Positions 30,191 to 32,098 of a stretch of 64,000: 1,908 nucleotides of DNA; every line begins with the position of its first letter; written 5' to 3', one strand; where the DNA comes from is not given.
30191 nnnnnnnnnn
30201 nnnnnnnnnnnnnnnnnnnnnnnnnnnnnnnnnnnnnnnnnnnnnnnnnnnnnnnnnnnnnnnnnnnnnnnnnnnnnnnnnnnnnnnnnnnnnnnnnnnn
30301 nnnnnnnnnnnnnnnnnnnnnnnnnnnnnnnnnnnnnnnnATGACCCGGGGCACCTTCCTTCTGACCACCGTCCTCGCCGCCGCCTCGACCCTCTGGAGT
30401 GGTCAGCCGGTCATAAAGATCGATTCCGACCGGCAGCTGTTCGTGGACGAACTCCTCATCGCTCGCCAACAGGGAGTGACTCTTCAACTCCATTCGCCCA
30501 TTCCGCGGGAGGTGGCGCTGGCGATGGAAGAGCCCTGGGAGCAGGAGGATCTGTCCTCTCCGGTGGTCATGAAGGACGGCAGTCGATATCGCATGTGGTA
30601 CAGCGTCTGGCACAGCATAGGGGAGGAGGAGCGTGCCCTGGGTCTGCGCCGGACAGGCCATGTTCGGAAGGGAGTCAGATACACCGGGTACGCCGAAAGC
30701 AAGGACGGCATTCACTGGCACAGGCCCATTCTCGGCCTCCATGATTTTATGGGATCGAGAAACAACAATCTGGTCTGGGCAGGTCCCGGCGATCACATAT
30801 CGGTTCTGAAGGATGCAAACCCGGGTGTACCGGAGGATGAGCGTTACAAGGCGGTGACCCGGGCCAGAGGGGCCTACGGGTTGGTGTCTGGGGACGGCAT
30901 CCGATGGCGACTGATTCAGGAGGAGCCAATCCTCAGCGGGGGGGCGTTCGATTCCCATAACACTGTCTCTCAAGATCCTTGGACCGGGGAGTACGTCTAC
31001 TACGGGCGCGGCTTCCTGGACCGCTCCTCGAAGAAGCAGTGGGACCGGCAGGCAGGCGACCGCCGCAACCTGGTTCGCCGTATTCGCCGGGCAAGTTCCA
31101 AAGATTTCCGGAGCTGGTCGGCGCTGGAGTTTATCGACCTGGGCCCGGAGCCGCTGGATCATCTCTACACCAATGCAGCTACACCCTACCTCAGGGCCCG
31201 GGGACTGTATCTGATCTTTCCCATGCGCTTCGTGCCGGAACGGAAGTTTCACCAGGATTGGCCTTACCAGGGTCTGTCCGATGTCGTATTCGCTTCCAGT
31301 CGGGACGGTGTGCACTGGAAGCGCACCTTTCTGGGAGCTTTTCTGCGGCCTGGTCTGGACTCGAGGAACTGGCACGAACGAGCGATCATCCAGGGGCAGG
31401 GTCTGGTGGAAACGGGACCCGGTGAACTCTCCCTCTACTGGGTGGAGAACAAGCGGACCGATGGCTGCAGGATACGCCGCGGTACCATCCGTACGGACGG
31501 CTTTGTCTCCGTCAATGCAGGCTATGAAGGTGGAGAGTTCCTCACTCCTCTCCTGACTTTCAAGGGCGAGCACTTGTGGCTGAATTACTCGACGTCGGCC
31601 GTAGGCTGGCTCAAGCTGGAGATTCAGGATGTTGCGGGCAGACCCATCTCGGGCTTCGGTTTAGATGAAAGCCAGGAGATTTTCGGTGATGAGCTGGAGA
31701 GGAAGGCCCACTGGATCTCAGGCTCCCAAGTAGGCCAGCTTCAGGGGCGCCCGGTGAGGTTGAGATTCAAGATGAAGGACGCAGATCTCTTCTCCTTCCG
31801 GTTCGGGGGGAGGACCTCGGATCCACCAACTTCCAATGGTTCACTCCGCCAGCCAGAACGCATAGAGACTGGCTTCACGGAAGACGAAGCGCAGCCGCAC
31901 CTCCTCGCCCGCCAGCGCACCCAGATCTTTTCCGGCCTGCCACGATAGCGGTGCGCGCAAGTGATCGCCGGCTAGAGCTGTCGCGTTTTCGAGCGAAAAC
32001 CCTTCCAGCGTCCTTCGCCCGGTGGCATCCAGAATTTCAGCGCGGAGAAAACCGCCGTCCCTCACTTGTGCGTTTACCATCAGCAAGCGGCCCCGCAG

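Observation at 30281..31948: Cassette-like replacement: a high-GC paralog inserted precisely between a truncated gene and a convergent gene, and its stop codon is lost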

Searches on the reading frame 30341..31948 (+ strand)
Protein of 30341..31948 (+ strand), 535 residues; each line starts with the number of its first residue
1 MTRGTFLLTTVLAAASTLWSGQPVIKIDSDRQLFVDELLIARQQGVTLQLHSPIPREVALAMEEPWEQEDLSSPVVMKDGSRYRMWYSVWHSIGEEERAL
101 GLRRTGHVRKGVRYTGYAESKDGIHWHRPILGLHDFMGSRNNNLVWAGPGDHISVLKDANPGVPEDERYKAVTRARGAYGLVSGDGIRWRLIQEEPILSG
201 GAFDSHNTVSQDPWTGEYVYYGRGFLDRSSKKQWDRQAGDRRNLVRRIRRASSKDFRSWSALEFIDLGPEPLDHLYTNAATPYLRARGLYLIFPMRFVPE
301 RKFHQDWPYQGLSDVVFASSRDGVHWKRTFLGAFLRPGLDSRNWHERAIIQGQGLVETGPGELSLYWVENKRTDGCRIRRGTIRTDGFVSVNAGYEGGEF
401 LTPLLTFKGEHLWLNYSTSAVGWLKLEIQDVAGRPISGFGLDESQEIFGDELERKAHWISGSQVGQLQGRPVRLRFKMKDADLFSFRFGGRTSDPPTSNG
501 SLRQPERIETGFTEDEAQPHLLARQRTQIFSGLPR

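Call 7: search_protein_families(library=pfam, proteins=[window:30341-31948:+], max_evalue=0.01)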
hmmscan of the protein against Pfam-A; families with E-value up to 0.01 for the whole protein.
window:30341-31948:+ (535 aa): 0 families

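Call 8: find_encoding_contigs(protein=window:30341-31948:+, flank=10000, max_places=10)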
Protein window:30341-31948:+ (535 aa): 1 contig read that carries it; 1 place shown.
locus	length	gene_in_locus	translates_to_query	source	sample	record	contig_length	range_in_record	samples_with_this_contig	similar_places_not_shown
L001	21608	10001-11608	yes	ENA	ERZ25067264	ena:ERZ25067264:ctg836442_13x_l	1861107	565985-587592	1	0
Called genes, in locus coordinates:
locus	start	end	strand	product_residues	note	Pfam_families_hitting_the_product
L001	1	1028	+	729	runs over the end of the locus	-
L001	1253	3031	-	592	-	-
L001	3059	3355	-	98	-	-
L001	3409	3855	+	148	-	-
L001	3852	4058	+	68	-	-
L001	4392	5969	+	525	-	-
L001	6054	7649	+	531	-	-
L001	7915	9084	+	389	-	PF14294:DUF4372, PF01609:DDE_Tnp_1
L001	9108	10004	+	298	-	-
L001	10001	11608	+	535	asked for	-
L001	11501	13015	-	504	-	-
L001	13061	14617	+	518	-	-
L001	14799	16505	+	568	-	-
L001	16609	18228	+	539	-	-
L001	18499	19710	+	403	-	PF07690:MFS_1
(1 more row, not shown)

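Call 9: find_homologous_proteins(query=window:30341-31948:+)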
Query window:30341-31948:+ (535 aa): 4143 proteins with E <= 0.001 among 8000 candidates; the best 120 are listed.
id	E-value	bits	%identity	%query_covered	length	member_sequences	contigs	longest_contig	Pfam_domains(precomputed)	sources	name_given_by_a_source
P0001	0.0e+0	1245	100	100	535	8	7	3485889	-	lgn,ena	-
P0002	1.7e-276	936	87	86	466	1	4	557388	-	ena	-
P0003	3.7e-192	658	62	89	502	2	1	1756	-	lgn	-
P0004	7.2e-185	634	60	88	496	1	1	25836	-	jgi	jgi:hypothetical protein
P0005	3.2e-180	619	60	87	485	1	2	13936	-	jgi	-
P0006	2.5e-179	616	58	90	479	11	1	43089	-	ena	-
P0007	2.1e-172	593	56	91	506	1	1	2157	-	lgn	-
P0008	3.7e-171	589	55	87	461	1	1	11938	-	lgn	-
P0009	4.0e-171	589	56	90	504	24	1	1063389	-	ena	-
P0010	1.3e-159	551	53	87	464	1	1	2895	-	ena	-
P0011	5.3e-155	535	56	81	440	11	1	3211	-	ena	-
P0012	5.8e-148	512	53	87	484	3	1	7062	-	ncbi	-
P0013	1.8e-146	507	52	88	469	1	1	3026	-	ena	-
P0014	4.0e-146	506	52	86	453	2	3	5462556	-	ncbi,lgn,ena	-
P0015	4.3e-146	506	51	89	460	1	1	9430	-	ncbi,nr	ncbi:MAG: hypothetical protein O7E52_29410 [Candidatus Poribacteria bacterium]|nr:hypothetical prote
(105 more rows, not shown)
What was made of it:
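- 30341..31822 (+): B' core: a signal-peptide-bearing glycoside-hydrolase-like protein (five-bladed beta-propeller plus C-terminal beta-sandwich), residues 1-494, with an intact native N-terminus (MxRxxFL, as in homologues). More than 4000 homologues were found (call 9).
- Checked: B' is 535 aa, whereas more than 100 homologues are 445-517 aa and cover about 87% of it (call 9).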

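Call 10: find_encoding_contigs(protein=P0002, flank=10000, max_places=10)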
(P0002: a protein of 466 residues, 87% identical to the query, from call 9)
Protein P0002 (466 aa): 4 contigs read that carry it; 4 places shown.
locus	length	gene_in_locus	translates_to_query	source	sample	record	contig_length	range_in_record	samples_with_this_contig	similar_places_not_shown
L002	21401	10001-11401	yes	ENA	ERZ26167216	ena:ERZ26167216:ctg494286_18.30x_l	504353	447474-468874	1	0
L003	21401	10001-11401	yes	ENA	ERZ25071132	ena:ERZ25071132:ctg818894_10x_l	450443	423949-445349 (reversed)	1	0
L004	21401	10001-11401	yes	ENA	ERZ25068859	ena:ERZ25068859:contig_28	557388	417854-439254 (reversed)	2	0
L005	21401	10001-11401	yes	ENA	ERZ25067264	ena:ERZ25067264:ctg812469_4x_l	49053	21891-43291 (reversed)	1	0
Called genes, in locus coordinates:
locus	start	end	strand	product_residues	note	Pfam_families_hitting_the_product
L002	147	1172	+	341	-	PF02826:2-Hacid_dh_C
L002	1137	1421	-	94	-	-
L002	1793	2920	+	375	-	PF13088:BNR_2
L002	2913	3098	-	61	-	-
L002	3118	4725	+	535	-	PF00474:SSF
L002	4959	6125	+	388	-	PF13859:BNR_3 (weak), PF15902:Sortilin-Vps10 (faint), PF24316:Tli3 (faint), PF25852:DUF6242_C (faint), PF02012:BNR (faint), PF13088:BNR_2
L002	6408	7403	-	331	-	PF06782:UPF0236 (weak)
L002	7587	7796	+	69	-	-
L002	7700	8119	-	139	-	PF20586:DUF6788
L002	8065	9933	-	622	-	-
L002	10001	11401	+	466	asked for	-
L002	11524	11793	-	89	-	-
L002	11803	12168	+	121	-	-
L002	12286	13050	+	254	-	-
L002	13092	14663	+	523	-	-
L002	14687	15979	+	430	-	PF04909:Amidohydro_2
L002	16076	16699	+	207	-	-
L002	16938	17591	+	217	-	-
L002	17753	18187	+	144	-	-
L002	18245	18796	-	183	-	PF14236:DruA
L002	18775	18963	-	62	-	-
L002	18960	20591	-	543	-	PF03050:DDE_Tnp_IS66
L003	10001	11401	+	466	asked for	-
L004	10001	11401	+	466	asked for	-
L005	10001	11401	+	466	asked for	-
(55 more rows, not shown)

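Call 11: list_cluster_members(proteins=[P0001, P0002])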
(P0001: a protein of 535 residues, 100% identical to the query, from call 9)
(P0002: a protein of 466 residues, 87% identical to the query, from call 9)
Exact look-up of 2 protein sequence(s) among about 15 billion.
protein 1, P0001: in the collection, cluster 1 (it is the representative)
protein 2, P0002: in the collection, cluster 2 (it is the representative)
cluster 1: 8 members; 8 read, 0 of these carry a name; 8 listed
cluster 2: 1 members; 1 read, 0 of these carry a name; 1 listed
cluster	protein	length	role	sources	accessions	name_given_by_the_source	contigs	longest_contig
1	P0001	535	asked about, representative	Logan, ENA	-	-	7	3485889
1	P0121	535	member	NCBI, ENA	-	-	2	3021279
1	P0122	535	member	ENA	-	-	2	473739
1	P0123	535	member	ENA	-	-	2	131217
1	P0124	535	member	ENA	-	-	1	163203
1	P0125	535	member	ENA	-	-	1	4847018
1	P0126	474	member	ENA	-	-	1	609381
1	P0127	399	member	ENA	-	-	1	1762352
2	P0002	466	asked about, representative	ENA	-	-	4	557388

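Call 18: find_encoding_contigs(protein=P0123, flank=10000, max_places=4)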
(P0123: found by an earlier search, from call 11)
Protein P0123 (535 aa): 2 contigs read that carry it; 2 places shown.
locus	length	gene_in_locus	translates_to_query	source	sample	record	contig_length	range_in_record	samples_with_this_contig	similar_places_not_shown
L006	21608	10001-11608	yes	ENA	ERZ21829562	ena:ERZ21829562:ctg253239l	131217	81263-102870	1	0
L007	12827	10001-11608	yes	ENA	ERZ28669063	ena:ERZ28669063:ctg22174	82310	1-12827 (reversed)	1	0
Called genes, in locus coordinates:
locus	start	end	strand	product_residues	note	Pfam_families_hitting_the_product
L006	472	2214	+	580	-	-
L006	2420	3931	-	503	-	-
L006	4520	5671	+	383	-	PF01609:DDE_Tnp_1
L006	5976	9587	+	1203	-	PF13620:CarboxypepD_reg, PF13715:CarbopepD_reg_2 (weak), PF25183:OMP_b-brl_4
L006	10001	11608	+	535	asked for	-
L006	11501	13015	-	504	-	-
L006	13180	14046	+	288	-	PF14236:DruA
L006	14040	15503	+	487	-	PF20042:DUF6444, PF13005:zf-IS66 (faint), PF03050:DDE_Tnp_IS66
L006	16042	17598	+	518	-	-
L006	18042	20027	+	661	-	-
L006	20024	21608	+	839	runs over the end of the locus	PF02368:Big_2 (faint), PF07583:PSCyt2, PF07587:PSD1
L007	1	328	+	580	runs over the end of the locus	-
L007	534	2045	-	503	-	-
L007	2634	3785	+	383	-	PF01609:DDE_Tnp_1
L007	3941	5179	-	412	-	PF06782:UPF0236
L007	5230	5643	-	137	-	PF20586:DUF6788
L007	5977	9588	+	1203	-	PF13620:CarboxypepD_reg, PF13715:CarbopepD_reg_2 (weak), PF25183:OMP_b-brl_4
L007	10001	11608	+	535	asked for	-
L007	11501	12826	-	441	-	?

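Call 19: find_encoding_contigs(protein=P0121, flank=10000, max_places=4)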
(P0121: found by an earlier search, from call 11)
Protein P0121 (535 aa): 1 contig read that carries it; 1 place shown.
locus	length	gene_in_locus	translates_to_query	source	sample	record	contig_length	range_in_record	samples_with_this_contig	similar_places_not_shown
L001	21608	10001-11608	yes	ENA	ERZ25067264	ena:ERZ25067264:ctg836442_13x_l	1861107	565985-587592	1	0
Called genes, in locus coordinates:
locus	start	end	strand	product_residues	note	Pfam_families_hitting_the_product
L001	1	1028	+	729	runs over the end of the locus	-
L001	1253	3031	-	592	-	-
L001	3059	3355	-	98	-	-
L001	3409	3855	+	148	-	-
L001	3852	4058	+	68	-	-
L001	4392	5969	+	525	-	-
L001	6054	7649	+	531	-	-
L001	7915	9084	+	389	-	PF14294:DUF4372, PF01609:DDE_Tnp_1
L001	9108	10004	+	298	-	-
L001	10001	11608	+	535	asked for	-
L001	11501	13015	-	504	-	-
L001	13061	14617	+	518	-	-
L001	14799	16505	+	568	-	-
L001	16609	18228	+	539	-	-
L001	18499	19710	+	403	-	PF07690:MFS_1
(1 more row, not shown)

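Call 21: find_encoding_contigs(protein=P0126, flank=10000, max_places=3)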
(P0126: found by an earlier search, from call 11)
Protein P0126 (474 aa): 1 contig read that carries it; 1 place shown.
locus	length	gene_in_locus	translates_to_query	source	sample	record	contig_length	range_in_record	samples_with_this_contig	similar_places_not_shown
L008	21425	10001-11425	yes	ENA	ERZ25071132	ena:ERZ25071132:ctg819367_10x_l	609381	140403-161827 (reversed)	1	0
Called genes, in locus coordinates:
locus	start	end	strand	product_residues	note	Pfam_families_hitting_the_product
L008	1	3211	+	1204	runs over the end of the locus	PF13620:CarboxypepD_reg, PF13715:CarbopepD_reg_2 (weak), PF25183:OMP_b-brl_4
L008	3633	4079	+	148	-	-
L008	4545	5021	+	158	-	PF01609:DDE_Tnp_1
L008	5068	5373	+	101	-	PF14294:DUF4372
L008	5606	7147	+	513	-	-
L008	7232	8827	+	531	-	-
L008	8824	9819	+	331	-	-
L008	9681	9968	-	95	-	-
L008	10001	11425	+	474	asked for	-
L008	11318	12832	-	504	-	-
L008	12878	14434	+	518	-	-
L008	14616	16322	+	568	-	-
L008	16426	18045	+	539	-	-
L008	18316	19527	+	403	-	PF07690:MFS_1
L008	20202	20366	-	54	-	-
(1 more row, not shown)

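Call 22: find_encoding_contigs(protein=P0127, flank=10000, max_places=3)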
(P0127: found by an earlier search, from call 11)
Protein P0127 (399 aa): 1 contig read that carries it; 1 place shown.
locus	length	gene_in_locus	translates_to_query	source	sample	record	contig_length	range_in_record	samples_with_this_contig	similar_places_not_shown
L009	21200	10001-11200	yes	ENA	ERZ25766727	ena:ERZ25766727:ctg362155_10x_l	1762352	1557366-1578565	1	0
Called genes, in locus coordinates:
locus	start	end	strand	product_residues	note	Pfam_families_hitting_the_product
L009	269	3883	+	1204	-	PF13620:CarboxypepD_reg, PF13715:CarbopepD_reg_2 (weak), PF25183:OMP_b-brl_4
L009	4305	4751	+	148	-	-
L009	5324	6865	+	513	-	-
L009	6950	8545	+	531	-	-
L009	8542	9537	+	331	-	-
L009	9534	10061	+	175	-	-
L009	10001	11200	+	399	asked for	-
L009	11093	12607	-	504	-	-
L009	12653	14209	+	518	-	-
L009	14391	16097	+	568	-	-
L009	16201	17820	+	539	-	-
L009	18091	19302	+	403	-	PF07690:MFS_1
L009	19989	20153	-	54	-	-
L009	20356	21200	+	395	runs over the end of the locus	PF14294:DUF4372, PF01609:DDE_Tnp_1, PF13612:DDE_Tnp_1_3 (faint)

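Call 23: find_encoding_contigs(protein=P0125, flank=10000, max_places=3)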
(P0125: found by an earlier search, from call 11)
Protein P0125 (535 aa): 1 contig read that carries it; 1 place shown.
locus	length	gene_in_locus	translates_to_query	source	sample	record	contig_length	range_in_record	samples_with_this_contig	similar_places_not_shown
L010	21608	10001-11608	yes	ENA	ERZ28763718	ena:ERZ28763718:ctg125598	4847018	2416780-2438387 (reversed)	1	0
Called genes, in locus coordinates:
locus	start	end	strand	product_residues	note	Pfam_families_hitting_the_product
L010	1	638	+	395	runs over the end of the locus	PF14294:DUF4372, PF01609:DDE_Tnp_1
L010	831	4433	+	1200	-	PF13620:CarboxypepD_reg, PF13715:CarbopepD_reg_2 (weak), PF25183:OMP_b-brl_4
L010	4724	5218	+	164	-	-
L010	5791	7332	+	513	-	-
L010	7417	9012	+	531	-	-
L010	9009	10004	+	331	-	-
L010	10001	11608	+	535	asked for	-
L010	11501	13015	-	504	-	-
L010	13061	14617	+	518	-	-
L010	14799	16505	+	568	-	-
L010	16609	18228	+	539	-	-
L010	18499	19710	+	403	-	PF07690:MFS_1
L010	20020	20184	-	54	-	-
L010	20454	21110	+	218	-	-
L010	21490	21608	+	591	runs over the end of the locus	PF13701:DDE_Tnp_1_4 (weak)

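Call 24: search_solved_structures(query=window:30341-31948:+, max_evalue=1)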
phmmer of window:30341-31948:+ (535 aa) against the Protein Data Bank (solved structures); distinct sequences matched with E-value up to 1: 0.

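Call 30: find_related_loci(query=window:30341-31822:+, collection=genome_contigs, flank=6000)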
Query window:30341-31822:+ (494 aa) in genome_contigs; peptide patterns used: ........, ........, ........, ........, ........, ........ (x = any residue, [..] = any of these).
16 stretches matched a pattern; 9 encode a relative of the query (tblastn E <= 1e-3); 9 distinct loci.
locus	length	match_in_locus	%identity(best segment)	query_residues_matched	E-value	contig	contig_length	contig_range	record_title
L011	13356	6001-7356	42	23-488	3e-107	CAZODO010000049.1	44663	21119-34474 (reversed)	MAG TPA_asm: uncultured Verrucomicrobiota bacterium isolate binchicken_co66_256 genome assembly, contig: NODE_1482_lengt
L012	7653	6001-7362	40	26-488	7e-101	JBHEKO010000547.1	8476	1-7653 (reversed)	MAG: Candidatus Hydrogenedentales bacterium isolate bin.191 k141_1571756, whole genome shotgun sequence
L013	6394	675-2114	39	7-488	2e-99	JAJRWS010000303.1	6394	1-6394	MAG: Planctomycetota bacterium isolate Dive96_bin2.49 k141_2484470, whole genome shotgun sequence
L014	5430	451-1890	39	7-488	2e-99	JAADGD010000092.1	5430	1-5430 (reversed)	MAG: Planctomycetota bacterium isolate M_MetaBat.1 contig-127_26495, whole genome shotgun sequence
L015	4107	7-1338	38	39-488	1e-90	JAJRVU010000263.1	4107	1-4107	MAG: Planctomycetota bacterium isolate Dive96_bin10.66 k141_2637181, whole genome shotgun sequence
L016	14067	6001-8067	39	27-488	3e-67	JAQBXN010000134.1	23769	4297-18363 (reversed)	MAG: Planctomycetota bacterium isolate casp150-mb.279 NODE_5664_length_23769_cov_0.400549, whole genome shotgun sequence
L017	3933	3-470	46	334-489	1e-37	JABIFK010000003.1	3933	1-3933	MAG: Candidatus Latescibacterota bacterium isolate SI053_bin19 k141_1628791, whole genome shotgun sequence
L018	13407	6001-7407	41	10-488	4e-103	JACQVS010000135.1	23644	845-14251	MAG: Planctomycetota bacterium isolate NC_groundwater_1469_Ag_S-0.65um_64_41 S_p65_S5_coassembly_k141_2675550, whole gen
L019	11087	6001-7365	40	25-488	6e-98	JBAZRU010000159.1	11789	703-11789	MAG: Candidatus Hydrogenedentales bacterium isolate SO_2017_GW1_155 NODE_20302_length_11789_cov_0.890842_OW334_2017, who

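Call 32: find_encoding_contigs(protein=P0001, flank=10000, max_places=10)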
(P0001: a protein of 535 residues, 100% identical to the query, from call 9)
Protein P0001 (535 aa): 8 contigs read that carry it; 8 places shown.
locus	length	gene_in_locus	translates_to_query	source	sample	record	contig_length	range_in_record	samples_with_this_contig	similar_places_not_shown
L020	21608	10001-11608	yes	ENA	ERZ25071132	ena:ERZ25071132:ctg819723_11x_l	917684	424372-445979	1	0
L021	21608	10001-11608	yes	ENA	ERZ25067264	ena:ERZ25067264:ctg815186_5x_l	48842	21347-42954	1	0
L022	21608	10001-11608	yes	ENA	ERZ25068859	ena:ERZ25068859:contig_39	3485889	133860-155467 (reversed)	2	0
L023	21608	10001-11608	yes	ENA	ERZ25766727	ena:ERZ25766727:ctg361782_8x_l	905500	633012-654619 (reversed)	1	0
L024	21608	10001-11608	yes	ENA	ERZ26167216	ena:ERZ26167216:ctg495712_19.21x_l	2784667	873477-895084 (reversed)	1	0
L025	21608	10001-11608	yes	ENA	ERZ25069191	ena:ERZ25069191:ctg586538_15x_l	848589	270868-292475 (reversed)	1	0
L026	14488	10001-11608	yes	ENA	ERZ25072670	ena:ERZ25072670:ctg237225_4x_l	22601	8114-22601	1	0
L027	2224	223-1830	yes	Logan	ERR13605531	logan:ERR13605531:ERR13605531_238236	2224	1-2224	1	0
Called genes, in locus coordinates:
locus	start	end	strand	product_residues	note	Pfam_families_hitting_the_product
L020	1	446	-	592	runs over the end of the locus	-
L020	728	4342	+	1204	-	PF13620:CarboxypepD_reg, PF13715:CarbopepD_reg_2 (weak), PF25183:OMP_b-brl_4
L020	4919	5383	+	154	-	-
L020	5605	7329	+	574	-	-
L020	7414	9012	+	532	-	-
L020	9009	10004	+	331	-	-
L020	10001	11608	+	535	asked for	-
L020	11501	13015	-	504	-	-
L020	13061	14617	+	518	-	-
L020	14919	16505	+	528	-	-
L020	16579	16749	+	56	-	-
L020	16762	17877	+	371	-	PF05598:DUF772, PF01609:DDE_Tnp_1, PF13751:DDE_Tnp_1_6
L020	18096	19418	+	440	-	-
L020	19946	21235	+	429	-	PF07690:MFS_1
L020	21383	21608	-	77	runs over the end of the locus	-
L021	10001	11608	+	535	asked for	-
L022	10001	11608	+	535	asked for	-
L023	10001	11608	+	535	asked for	-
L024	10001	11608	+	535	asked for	-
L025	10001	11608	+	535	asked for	-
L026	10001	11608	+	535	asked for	-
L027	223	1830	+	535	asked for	-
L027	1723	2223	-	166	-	?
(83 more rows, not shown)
